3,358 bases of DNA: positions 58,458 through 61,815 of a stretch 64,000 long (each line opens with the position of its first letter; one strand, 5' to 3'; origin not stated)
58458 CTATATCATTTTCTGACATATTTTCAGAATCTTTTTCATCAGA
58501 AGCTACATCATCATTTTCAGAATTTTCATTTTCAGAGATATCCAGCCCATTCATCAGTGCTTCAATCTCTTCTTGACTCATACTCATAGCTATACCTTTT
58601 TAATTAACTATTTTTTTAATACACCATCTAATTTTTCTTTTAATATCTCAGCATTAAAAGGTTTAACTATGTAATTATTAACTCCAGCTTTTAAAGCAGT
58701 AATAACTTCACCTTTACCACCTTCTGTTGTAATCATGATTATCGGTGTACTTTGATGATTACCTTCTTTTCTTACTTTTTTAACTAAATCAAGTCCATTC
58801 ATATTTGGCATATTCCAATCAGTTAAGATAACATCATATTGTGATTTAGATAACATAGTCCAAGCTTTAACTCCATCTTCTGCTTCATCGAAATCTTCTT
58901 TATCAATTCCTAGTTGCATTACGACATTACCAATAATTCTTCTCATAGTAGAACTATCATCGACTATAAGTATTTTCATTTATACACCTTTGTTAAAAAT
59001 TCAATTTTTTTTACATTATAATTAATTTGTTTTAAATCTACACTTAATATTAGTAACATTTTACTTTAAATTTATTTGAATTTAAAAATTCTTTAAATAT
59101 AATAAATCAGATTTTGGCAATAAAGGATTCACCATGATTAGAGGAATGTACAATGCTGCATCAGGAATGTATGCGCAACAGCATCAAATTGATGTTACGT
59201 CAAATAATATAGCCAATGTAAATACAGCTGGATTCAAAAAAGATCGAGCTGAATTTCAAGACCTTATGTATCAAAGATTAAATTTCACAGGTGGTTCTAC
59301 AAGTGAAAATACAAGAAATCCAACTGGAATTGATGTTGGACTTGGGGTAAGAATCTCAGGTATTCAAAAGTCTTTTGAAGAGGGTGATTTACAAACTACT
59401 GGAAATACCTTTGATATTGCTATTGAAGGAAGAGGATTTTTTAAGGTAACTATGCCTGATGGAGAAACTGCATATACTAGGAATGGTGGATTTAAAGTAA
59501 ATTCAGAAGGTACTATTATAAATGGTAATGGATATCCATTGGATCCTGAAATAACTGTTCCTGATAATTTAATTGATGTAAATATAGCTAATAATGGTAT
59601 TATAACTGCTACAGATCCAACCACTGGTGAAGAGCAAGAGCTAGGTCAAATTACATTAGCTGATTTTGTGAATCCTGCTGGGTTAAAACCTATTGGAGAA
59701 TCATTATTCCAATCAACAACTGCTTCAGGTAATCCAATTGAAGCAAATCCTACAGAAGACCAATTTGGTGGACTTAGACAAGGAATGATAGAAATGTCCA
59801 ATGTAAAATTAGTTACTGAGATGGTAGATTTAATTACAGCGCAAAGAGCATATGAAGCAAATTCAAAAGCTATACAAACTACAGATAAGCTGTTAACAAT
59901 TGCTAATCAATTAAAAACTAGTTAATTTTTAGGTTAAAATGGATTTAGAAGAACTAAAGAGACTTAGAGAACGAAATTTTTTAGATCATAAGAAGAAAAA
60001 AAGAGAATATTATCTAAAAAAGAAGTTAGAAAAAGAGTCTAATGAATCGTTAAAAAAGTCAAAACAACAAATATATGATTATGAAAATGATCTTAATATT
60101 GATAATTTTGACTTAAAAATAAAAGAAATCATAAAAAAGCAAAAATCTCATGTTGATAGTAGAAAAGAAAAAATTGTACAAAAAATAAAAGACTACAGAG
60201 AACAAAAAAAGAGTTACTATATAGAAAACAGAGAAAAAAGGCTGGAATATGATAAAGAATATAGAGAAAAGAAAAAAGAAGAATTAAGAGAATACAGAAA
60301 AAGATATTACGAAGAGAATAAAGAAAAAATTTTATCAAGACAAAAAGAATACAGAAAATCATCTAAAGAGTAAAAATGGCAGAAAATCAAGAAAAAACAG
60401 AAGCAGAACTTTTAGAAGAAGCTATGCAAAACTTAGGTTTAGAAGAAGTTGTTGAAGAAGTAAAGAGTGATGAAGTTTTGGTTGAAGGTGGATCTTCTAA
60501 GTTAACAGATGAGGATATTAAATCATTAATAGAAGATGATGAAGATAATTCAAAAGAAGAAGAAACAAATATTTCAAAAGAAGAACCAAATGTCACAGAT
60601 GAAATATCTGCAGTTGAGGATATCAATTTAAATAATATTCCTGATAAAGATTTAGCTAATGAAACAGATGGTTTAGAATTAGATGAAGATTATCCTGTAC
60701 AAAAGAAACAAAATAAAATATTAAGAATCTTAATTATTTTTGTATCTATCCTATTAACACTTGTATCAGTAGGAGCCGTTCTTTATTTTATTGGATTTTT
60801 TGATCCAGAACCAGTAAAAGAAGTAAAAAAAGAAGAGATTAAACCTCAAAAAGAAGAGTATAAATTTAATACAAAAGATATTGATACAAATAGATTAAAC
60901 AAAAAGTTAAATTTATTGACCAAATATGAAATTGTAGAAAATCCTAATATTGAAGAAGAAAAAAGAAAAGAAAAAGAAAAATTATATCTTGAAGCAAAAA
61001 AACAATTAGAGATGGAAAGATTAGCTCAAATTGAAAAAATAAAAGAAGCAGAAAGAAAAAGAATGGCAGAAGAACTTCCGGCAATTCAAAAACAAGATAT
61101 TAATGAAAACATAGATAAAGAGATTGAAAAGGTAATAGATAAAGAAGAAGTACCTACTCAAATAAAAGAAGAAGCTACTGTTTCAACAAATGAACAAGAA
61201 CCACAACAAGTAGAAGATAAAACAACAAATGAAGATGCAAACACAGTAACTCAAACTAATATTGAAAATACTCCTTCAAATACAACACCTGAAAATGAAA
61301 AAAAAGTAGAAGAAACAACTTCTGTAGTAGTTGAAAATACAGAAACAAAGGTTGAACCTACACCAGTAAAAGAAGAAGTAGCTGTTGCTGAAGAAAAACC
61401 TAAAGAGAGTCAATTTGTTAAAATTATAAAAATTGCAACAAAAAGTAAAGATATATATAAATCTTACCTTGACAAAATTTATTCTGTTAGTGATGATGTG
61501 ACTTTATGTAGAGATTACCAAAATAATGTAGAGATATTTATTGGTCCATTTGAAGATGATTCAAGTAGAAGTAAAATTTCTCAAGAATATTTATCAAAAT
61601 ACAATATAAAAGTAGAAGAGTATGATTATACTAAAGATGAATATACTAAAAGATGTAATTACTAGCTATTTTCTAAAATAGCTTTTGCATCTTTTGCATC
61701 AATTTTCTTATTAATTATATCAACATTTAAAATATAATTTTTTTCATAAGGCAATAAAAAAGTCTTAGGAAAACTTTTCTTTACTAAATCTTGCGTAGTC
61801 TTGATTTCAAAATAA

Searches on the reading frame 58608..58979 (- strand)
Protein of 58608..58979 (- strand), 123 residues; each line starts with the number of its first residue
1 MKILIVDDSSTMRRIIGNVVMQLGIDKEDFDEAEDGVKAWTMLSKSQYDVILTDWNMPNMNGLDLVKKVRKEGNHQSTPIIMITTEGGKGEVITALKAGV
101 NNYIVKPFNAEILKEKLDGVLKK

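Call 3: search_protein_families(library=pfam, proteins=[window:58608-58979:-], max_evalue=1)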
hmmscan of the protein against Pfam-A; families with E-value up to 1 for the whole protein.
window:58608-58979:- (123 aa): 2 families
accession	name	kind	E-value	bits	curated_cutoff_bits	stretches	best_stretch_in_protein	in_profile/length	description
PF00072.30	Response_reg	-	8e-29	100.5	30.2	1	3-117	1-110/111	Response regulator receiver domain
PF00534.26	Glycos_transf_1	-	0.077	13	26.4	1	77-122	116-157/172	Glycosyl transferases group 1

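Call 4: search_protein_families(library=ncbifam, proteins=[window:58608-58979:-], max_evalue=1)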
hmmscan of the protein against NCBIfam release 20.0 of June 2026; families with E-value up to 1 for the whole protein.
window:58608-58979:- (123 aa): 102 families (the best 25 are shown)
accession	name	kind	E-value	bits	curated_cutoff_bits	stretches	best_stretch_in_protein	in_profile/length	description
NF007901.0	PRK10610.1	equivalog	2.8e-37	127.7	189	1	1-123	6-126/129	chemotaxis response regulator CheY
TIGR02154.1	PhoB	equivalog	2.4e-23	82.6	296.2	1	2-122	4-121/226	phosphate regulon transcriptional regulator PhoB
NF041734.1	resp_reg_RppA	equivalog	3.2e-22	79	250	1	1-117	1-114/229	two-component system response regulator RppA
NF008099.0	PRK10841.1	equivalog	9.2e-21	73.3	920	1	1-118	825-937/949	two-component system sensor histidine kinase RcsC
NF001965.0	PRK00742.1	subfamily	6.7e-20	71.6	293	1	1-110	4-111/357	chemotaxis-specific protein-glutamate methyltransferase CheB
NF041733.1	resp_reg_CseB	equivalog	9.4e-20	71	350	1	2-122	2-116/228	two-component system response regulator CseB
NF040689.1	MtrAB_MtrA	equivalog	1.1e-19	70.7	300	1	3-115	1-107/219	MtrAB system response regulator MtrA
NF011874.0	PRK15347.1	equivalog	6.8e-19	67.4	852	1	1-118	691-807/921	two component system sensor kinase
NF038297.2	hybrid_HK_HrmK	equivalog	8.4e-19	67.6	725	1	2-114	492-601/607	hybrid histidine kinase/response regulator HrmK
NF045944.1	ResRegRpaBCyano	equivalog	1.5e-18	67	330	1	4-122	1-113/229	response regulator transcription factor RpaB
NF007969.0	PRK10693.1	equivalog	2e-18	66.5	329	1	2-109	9-111/337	two-component system response regulator RssB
NF008469.0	PRK11361.1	equivalog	2.1e-18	66.3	714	1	2-114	6-113/461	acetoacetate metabolism transcriptional regulator AtoC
NF053854.1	RespRegPhoBBctds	equivalog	3.2e-18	65.9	270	1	3-122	1-116/225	two-component system response regulator PhoB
NF041367.1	CheY_Halo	equivalog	3.5e-18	66.1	200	1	3-119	1-112/114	chemotaxis protein CheY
NF007420.1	PRK09959.1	equivalog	4.1e-18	64.4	1995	1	2-118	960-1071/1197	acid-sensing system histidine kinase EvgS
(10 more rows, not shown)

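Call 66: search_solved_structures(query=window:58611-58979:-, max_evalue=1e-20, show_alignments=3)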
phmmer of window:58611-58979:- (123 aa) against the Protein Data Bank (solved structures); distinct sequences matched with E-value up to 1e-20: 50.
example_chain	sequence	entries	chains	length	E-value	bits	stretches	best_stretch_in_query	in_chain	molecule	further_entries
3gwg_A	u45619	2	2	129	2.9e-45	156.3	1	1-121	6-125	Chemotaxis protein cheY homolog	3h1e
3h1g_A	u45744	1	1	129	1.4e-44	154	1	1-121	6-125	Chemotaxis protein cheY homolog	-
3h1f_A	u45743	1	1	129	3.7e-44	152.7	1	1-121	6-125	Chemotaxis protein cheY homolog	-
3to5_A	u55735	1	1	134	2e-35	124.6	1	1-122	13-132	CheY homolog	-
4hns_A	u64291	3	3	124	2.3e-35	124.4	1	1-120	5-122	Chemotaxis protein CheY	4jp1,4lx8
4hnq_A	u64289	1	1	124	5.9e-35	123.1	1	1-120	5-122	Chemotaxis protein CheY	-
3olw_A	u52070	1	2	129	2.4e-33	117.9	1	1-123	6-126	Chemotaxis protein CheY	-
1d4z_A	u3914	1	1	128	8.6e-33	116.1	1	1-123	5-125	CHEMOTAXIS PROTEIN CHEY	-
3olx_A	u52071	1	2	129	8.9e-33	116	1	1-123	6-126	Chemotaxis protein CheY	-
1a0o_A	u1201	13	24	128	1.2e-32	115.6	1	1-123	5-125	CHEY | CHEMOTAXIS CHEY PROTEIN | CHEMOTAXIS PROTEIN CHEY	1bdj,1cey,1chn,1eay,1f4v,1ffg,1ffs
1djm_A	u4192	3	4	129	1.2e-32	115.6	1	1-123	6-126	CHEMOTAXIS PROTEIN Y | Chemotaxis protein cheY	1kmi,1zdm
1cye_A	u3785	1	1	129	1.2e-32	115.6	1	1-123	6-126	CHEY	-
3olv_A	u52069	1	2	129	1.2e-32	115.6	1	1-123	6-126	Chemotaxis protein CheY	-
1ab6_A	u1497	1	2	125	1.5e-32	115.3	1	1-123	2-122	CHEMOTAXIS PROTEIN CHEY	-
1ab5_A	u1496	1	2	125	1.5e-32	115.3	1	1-123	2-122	CHEY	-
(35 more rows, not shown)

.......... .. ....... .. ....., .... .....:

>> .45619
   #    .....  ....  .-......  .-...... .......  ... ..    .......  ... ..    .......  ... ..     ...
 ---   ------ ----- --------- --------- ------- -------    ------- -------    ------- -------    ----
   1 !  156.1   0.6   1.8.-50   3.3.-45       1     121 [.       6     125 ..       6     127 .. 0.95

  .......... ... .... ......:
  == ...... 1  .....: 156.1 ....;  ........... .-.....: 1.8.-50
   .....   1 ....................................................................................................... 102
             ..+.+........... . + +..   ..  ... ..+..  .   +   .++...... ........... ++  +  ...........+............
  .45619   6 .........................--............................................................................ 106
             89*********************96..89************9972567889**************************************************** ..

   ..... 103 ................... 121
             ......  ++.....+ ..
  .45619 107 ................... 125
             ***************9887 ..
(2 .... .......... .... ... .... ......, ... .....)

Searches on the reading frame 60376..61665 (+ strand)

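Call 3: search_protein_families(library=pfam, proteins=[window:60376-61665:+], max_evalue=1)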
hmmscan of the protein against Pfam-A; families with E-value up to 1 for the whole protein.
window:60376-61665:+ (429 aa): 1 family
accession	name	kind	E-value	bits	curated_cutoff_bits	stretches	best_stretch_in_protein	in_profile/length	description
PF09610.15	Myco_arth_vir_N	-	0.034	14.9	22.4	1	109-137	5-31/32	Mycoplasma virulence signal region (Myco_arth_vir_N)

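Call 4: search_protein_families(library=ncbifam, proteins=[window:60376-61665:+], max_evalue=1)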
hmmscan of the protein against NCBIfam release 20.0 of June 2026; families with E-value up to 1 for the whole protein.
window:60376-61665:+ (429 aa): 1 family
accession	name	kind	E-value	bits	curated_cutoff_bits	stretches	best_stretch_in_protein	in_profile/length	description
NF005846.3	PRK07764.1-6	equivalog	1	8.4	625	0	226-344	394-542/628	DNA polymerase III subunit gamma and tau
